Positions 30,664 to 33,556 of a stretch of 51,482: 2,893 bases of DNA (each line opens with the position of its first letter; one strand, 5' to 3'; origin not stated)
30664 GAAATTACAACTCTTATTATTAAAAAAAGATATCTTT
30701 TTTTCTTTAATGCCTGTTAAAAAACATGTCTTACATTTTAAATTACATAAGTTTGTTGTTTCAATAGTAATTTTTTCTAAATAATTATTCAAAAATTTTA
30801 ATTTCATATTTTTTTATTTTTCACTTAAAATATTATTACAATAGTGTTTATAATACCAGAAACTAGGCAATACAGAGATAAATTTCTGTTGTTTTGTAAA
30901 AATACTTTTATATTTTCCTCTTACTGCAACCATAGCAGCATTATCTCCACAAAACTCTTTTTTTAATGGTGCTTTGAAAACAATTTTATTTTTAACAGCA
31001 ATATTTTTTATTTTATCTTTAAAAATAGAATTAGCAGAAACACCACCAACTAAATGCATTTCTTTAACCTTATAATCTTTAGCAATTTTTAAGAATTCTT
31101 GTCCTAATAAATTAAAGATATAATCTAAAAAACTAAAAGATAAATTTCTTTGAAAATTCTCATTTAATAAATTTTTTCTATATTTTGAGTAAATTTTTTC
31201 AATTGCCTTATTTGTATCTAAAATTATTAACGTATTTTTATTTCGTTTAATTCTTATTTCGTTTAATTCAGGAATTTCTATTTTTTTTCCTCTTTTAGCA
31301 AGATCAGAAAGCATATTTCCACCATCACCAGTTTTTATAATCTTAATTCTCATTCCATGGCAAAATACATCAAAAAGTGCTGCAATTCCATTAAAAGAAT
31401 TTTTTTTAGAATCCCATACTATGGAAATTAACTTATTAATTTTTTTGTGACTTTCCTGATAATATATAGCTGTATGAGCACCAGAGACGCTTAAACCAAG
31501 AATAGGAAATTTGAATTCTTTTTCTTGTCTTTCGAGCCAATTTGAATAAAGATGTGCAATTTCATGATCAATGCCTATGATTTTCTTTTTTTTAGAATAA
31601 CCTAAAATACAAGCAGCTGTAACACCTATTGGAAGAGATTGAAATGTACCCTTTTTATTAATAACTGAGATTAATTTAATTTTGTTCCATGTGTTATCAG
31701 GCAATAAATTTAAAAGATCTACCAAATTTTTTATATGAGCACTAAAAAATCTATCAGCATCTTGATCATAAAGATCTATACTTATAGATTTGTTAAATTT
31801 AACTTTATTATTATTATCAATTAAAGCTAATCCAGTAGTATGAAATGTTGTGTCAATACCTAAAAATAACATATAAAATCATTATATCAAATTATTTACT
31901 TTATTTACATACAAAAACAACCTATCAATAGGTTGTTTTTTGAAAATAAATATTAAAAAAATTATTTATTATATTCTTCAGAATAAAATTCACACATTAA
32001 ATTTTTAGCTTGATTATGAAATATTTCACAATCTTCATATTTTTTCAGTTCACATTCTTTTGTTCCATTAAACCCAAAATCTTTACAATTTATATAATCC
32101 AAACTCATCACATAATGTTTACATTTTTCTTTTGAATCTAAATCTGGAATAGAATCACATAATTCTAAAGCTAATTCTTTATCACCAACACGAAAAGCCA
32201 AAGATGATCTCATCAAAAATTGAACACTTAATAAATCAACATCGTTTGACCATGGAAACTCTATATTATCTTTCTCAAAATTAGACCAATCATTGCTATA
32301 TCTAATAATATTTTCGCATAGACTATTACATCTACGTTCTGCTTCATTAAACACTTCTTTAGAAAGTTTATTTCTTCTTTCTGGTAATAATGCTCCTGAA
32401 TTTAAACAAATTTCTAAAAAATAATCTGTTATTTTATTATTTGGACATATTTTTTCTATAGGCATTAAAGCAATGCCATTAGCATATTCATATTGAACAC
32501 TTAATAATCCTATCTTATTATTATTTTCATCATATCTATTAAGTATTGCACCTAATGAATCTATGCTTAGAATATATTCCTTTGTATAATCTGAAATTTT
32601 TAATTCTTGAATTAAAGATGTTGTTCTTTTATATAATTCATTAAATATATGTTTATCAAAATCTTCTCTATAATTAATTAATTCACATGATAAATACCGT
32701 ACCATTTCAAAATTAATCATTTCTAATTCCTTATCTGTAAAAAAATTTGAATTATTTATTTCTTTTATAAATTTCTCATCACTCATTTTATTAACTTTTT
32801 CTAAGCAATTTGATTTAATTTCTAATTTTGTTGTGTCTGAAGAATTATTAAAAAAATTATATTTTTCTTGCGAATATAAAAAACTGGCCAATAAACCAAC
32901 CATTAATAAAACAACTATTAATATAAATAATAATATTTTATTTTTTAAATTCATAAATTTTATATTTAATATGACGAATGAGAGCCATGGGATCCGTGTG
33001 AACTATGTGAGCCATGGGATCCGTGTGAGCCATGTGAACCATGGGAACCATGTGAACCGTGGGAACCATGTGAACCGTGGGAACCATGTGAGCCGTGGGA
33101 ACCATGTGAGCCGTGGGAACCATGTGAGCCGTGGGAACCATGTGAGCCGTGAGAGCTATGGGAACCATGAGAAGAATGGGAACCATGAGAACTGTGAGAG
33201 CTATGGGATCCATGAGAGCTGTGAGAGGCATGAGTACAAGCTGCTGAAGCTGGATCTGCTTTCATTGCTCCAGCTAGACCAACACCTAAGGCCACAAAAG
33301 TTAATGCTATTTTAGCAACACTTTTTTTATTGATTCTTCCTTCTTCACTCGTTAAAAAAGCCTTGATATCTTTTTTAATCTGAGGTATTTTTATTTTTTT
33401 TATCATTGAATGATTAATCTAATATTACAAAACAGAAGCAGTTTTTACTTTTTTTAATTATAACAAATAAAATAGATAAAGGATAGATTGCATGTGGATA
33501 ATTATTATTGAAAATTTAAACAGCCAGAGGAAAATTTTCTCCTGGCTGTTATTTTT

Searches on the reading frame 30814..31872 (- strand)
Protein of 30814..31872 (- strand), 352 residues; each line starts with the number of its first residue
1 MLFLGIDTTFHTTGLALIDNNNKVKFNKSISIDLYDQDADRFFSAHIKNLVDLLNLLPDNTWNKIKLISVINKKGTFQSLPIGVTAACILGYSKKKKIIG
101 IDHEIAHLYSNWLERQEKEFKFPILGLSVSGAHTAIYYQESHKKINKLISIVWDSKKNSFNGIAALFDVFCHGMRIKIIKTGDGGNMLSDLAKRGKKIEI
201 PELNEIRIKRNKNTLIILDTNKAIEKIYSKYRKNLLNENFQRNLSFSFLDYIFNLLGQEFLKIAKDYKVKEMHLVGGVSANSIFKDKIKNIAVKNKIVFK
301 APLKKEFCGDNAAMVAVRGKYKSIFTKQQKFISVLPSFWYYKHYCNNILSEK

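Call 4: search_protein_families(library=pfam, proteins=[window:30814-31872:-], max_evalue=0.01)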
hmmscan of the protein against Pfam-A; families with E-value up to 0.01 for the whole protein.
window:30814-31872:- (352 aa): 2 families
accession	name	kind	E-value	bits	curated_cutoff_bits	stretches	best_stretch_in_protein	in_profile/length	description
PF00814.31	TsaD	-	1.6e-28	100.6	24.8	1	43-316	29-263/264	tRNA N6-adenosine threonylcarbamoyltransferase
PF22521.2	HypF_C_2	-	9.1e-05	22.8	27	1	182-297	117-222/241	Carbamoyltransferase, Kae1-like Domain, second subdomain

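Call 9: search_protein_families(library=ncbifam, proteins=[window:30814-31872:-], max_evalue=0.001)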
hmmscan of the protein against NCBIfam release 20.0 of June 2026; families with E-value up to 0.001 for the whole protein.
window:30814-31872:- (352 aa): 5 families
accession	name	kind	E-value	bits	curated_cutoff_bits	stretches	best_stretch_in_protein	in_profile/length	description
TIGR03723.1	T6A_TsaD_YgjD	equivalog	1.7e-35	122.7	296.1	1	4-321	2-311/314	tRNA (adenosine(37)-N6)-threonylcarbamoyltransferase complex transferase subunit TsaD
TIGR00329.1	gcp_kae1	subfamily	3.7e-35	121.7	207.8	1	4-316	1-305/305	tRNA (adenosine(37)-N6)-threonylcarbamoyltransferase complex transferase subunit TsaD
TIGR03722.2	arch_KAE1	equivalog_domain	1.5e-21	76.8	375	1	4-322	2-296/323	KEOPS complex N(6)-L-threonylcarbamoyladenine synthase Kae1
NF007174.0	PRK09605.1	equivalog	1.3e-19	70.1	447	1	1-322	1-298/535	bifunctional N(6)-L-threonylcarbamoyladenine synthase/serine/threonine protein kinase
TIGR00143.1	hypF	equivalog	0.00028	19.2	466.1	1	139-299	568-719/741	carbamoyltransferase HypF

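Call 38: find_homologous_proteins(query=window:30814-31872:-, max_evalue=1e-10)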
Query window:30814-31872:- (352 aa): 284 proteins with E <= 1e-10 among 4422 candidates; the best 120 are listed.
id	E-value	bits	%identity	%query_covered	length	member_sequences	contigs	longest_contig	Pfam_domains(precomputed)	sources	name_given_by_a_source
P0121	2.7e-229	778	100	100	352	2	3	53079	PF00814.32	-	-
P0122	7.6e-177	606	76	99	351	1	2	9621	PF00814.32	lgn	-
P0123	6.5e-162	557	71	100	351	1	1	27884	PF00814.32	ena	-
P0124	6.2e-138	478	61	100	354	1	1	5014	PF00814.32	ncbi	ncbi:MAG: hypothetical protein ABIC36_01655 [bacterium]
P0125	3.3e-135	469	60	99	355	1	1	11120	PF00814.32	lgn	-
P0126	2.9e-134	466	59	99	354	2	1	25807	PF00814.32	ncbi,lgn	-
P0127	4.9e-133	462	58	99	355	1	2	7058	PF00814.32,PF22521.3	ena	-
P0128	1.2e-119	418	55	99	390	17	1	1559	PF00814.32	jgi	-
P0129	1.1e-80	290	42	97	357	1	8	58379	PF02543.22,PF00814.32,PF22521.3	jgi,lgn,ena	jgi:N6-L-threonylcarbamoyladenine synthase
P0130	2.6e-71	259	37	97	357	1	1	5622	PF00814.32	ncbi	-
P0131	8.5e-70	254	39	98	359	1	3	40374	PF00814.32,PF22521.3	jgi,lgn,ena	-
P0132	1.5e-58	217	32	97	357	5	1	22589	PF00814.32,PF22521.3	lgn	-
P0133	1.2e-37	148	34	91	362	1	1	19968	PF00814.32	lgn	-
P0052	5.5e-33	133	30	96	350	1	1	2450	PF00814.32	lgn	-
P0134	4.4e-30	123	30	92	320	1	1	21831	PF00814.32,PF22521.3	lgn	-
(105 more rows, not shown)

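Call 39: find_encoding_contigs(protein=P0129, flank=10000, max_places=1)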
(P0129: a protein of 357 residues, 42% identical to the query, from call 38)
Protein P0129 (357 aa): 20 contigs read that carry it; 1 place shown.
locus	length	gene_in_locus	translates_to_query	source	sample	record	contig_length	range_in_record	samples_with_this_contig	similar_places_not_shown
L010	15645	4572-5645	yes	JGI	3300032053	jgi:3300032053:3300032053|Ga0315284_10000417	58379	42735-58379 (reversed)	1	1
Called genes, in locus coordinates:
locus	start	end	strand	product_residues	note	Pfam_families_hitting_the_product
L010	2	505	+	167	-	?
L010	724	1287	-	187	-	-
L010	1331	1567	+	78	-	PF05635:23S_rRNA_IVP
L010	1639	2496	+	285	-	PF06750:A24_N_bact, PF01478:Peptidase_A24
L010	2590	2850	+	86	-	-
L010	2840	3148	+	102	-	PF01541:GIY-YIG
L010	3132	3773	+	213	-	PF08843:AbiEii (weak)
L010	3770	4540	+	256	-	PF01300:Sua5_yciO_yrdC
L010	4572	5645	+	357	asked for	PF02543:Carbam_trans_N (weak), PF00814:TsaD, PF22521:HypF_C_2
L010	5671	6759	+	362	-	PF04055:Radical_SAM, PF13186:SPASM (weak)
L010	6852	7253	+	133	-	-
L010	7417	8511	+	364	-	PF04055:Radical_SAM, PF13353:Fer4_12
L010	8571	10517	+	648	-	PF01871:AMMECR1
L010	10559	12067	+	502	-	PF02624:YcaO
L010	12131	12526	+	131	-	PF13366:PDDEXK_3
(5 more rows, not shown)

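Call 40: find_encoding_contigs(protein=P0131, flank=10000, max_places=1)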
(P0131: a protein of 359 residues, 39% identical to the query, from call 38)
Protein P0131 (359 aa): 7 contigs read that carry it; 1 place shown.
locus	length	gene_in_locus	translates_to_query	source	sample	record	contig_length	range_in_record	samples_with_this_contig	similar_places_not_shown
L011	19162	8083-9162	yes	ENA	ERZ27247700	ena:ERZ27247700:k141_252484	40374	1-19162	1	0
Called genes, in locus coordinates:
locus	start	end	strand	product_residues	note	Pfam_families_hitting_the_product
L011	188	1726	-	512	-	PF01743:PolyA_pol, PF12627:PolyA_pol_RNAbd, PF01966:HD, PF13735:tRNA_NucTran2_2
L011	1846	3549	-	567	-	PF00293:NUDIX, PF08241:Methyltransf_11 (weak), PF13649:Methyltransf_25, PF13847:Methyltransf_31 (faint), PF01928:CYTH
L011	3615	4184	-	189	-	PF13521:AAA_28 (faint), PF02223:Thymidylate_kin, PF13238:AAA_18 (faint)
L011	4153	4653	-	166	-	PF01272:GreA_GreB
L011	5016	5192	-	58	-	-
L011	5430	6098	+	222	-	PF01209:Ubie_methyltran, PF02353:CMAS (weak), PF13489:Methyltransf_23, PF13847:Methyltransf_31, PF08241:Methyltransf_11, PF08242:Methyltransf_12, PF13649:Methyltransf_25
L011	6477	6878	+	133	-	-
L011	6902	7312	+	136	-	-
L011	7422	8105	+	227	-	PF01300:Sua5_yciO_yrdC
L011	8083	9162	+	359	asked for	PF00814:TsaD, PF22521:HypF_C_2 (weak)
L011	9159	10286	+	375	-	PF04055:Radical_SAM, PF13353:Fer4_12 (faint)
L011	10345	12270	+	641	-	PF01871:AMMECR1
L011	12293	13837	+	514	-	PF02624:YcaO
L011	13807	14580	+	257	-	PF00881:Nitroreductase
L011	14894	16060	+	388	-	-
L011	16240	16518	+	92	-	PF01909:NTP_transf_2 (weak), PF18765:Polbeta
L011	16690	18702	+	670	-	PF00090:TSP_1, PF18998:Flg_new_2 (weak), PF25788:Ig_Rha78A_N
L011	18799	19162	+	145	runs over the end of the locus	-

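Call 65: search_solved_structures(query=window:30814-31872:-, max_evalue=0.01, show_alignments=5)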
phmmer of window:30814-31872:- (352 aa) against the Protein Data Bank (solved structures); distinct sequences matched with E-value up to 0.01: 19.
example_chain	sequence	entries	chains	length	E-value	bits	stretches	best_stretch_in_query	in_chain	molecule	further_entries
6nak_B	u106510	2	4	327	2.9e-17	66.1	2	2-173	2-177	tRNA N6-adenosine threonylcarbamoyltransferase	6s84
6n9a_D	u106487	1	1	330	3e-17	66.1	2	2-173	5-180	tRNA N6-adenosine threonylcarbamoyltransferase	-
13fn_D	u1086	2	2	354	4e-17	65.7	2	2-173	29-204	tRNA N6-adenosine threonylcarbamoyltransferase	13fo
8unk_K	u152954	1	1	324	2.5e-16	63.1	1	1-319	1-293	Probable bifunctional tRNA threonylcarbamoyladenosine biosynthesis protein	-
8up5_K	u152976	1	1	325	2.5e-16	63.1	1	1-319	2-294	Probable bifunctional tRNA threonylcarbamoyladenosine biosynthesis protein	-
9d85_K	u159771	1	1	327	2.5e-16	63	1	1-319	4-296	Probable bifunctional tRNA threonylcarbamoyladenosine biosynthesis protein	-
5jmv_A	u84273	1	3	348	3.2e-16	62.7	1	1-319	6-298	Probable bifunctional tRNA threonylcarbamoyladenosine biosynthesis protein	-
2vwb_A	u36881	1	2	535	9.7e-16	61.1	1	1-319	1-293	PUTATIVE O-SIALOGLYCOPROTEIN ENDOPEPTIDASE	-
3en9_A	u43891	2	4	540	1e-15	61.1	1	1-319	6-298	O-sialoglycoprotein endopeptidase/protein kinase | Putative O-sialoglycoprotein endopeptidase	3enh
8iey_A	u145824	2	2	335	1.1e-15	61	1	4-320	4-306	tRNA N6-adenosine threonylcarbamoyltransferase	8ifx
3zet_B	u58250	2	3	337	1.3e-09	41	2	2-167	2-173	PROBABLE TRNA THREONYLCARBAMOYLADENOSINE BIOSYNTHESIS PROTEIN GCP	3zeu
4wq4_A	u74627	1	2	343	1.8e-09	40.5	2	2-160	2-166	tRNA N6-adenosine threonylcarbamoyltransferase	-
4ydu_A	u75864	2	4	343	2.5e-09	40.1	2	2-160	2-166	tRNA N6-adenosine threonylcarbamoyltransferase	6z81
2ivn_A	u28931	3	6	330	2.8e-09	39.9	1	1-320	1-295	O-SIALOGLYCOPROTEIN ENDOPEPTIDASE | UP1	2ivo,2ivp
4wq5_A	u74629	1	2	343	4.4e-09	39.2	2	2-160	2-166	tRNA N6-adenosine threonylcarbamoyltransferase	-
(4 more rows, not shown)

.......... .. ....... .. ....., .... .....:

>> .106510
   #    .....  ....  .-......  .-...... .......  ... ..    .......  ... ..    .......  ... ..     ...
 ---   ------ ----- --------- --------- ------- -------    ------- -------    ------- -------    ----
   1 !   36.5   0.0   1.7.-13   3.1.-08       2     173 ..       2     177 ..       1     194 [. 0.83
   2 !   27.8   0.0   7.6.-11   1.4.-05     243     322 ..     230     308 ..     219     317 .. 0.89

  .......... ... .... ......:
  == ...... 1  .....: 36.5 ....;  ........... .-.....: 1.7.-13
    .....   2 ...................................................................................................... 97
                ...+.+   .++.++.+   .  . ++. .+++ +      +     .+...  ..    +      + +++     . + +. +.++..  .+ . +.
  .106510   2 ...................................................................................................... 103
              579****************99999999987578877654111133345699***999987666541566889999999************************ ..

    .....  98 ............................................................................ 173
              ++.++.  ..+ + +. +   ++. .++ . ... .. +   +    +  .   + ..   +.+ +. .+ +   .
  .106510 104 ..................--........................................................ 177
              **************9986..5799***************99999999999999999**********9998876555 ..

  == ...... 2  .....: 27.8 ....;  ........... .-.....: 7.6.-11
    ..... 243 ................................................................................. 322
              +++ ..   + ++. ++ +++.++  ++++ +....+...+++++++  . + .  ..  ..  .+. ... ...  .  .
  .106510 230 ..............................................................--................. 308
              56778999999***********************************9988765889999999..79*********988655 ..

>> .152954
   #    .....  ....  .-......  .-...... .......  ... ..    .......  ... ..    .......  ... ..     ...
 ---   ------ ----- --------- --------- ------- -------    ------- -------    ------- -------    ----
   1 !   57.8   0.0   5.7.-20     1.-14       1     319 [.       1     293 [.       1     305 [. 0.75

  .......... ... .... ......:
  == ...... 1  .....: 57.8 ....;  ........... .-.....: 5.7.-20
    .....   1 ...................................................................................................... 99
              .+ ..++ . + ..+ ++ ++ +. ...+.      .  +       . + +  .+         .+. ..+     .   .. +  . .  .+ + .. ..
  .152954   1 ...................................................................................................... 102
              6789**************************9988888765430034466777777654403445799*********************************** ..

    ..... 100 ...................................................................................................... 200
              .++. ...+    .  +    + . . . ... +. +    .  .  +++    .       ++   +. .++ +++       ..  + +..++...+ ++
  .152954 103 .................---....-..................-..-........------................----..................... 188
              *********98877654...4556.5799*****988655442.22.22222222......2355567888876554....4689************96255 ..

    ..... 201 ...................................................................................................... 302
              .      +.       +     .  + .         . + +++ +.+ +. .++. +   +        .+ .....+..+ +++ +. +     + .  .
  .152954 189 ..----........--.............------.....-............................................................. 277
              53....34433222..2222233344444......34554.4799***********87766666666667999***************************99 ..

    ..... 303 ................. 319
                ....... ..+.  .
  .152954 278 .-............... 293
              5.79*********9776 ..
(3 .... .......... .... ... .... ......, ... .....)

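Call 73: search_protein_families(library=padloc, proteins=[window:30814-31872:-], max_evalue=0.001)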
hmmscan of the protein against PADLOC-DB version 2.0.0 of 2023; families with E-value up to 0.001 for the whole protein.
window:30814-31872:- (352 aa): 0 families

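Call 76: find_encoding_contigs(protein=P0123, flank=10000, max_places=1)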
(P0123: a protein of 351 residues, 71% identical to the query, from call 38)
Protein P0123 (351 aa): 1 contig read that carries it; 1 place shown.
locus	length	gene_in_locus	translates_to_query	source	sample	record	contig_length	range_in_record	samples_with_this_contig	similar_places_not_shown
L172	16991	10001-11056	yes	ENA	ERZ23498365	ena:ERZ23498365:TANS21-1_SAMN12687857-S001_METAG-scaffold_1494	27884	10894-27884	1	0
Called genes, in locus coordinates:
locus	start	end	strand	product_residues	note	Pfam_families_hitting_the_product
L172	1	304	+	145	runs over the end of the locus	PF07963:N_methyl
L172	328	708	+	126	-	PF00072:Response_reg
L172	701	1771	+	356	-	PF00437:T2SSE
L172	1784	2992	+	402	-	PF28597:T2SSF_N, PF00482:T2SSF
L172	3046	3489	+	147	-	PF07963:N_methyl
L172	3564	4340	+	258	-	PF06750:A24_N_bact, PF01478:Peptidase_A24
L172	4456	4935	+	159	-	-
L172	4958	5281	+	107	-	-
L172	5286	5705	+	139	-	PF27806:HxsD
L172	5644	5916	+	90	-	-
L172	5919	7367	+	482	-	PF13353:Fer4_12, PF04055:Radical_SAM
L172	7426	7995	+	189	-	PF14534:DUF4440 (weak)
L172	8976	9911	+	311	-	-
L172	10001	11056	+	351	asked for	PF00814:TsaD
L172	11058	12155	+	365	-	PF04055:Radical_SAM, PF13353:Fer4_12 (weak), PF13186:SPASM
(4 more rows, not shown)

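Call 77: find_encoding_contigs(protein=P0126, flank=10000, max_places=1)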
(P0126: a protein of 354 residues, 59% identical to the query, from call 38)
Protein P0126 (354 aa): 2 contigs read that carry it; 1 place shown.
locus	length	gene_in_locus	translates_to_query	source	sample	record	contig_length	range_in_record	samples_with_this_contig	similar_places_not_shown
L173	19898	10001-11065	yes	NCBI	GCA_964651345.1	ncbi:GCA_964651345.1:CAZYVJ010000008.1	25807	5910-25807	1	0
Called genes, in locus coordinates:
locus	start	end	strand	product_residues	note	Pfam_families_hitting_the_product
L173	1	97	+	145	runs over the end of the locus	PF07963:N_methyl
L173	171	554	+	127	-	PF00072:Response_reg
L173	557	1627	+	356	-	PF00437:T2SSE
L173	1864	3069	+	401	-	PF28597:T2SSF_N, PF00482:T2SSF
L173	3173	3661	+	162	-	PF07963:N_methyl (weak)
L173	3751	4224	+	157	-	PF07963:N_methyl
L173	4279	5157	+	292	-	PF06750:A24_N_bact, PF01478:Peptidase_A24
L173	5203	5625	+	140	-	PF27806:HxsD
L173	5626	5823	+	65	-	-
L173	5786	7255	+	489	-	PF04055:Radical_SAM, PF13353:Fer4_12 (weak), PF13186:SPASM (weak)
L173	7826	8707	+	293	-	-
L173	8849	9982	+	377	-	PF01411:tRNA-synt_2c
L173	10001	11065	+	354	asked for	PF00814:TsaD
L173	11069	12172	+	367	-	PF13353:Fer4_12 (weak), PF04055:Radical_SAM, PF13186:SPASM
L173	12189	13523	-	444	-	PF04055:Radical_SAM, PF06969:HemN_C (weak)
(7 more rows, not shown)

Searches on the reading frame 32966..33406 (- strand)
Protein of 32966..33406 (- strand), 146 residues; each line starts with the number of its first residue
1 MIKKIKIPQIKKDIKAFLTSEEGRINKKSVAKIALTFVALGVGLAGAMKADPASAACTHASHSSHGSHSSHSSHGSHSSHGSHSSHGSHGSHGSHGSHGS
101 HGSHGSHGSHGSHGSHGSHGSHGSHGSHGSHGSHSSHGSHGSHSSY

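Call 6: search_protein_families(library=pfam, proteins=[window:32966-33406:-], max_evalue=0.01)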
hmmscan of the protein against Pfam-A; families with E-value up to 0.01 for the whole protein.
window:32966-33406:- (146 aa): 1 family
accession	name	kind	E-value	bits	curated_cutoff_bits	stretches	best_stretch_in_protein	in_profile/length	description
PF01391.23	Collagen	-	1.4e-08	34.8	27.2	1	87-139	4-56/60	Collagen triple helix repeat (20 copies)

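Call 10: search_protein_families(library=ncbifam, proteins=[window:32966-33406:-], max_evalue=0.001)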
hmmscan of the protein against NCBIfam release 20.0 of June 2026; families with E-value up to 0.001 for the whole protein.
window:32966-33406:- (146 aa): 5 families
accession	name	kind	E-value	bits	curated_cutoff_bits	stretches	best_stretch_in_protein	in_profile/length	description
NF038313.3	HisXaaSer_A4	exception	1.9e-31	108.8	55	2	6-103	1-92/93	His-Xaa-Ser repeat protein HxsA4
NF038309.1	HisXaaSer_A3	equivalog_domain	3.6e-16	58.7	65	0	7-93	2-80/81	His-Xaa-Ser repeat protein HxsA3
NF038329.2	gly_rich_SclB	equivalog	1.1e-10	41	325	1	63-141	138-216/442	LPXTG-anchored collagen-like adhesin Scl2/SclB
NF038330.1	adhesin_SclA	exception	9.8e-10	38.6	400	1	64-140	127-203/405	LPXTG-anchored collagen-like adhesin Scl1/SclA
NF046116.1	adhesin_Lcl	equivalog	3.8e-08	32.3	500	1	66-139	66-139/431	collagen-like adhesin Lcl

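Call 73: search_protein_families(library=padloc, proteins=[window:32966-33406:-], max_evalue=0.001)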
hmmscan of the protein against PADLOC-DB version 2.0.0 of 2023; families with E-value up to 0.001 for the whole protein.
window:32966-33406:- (146 aa): 0 families
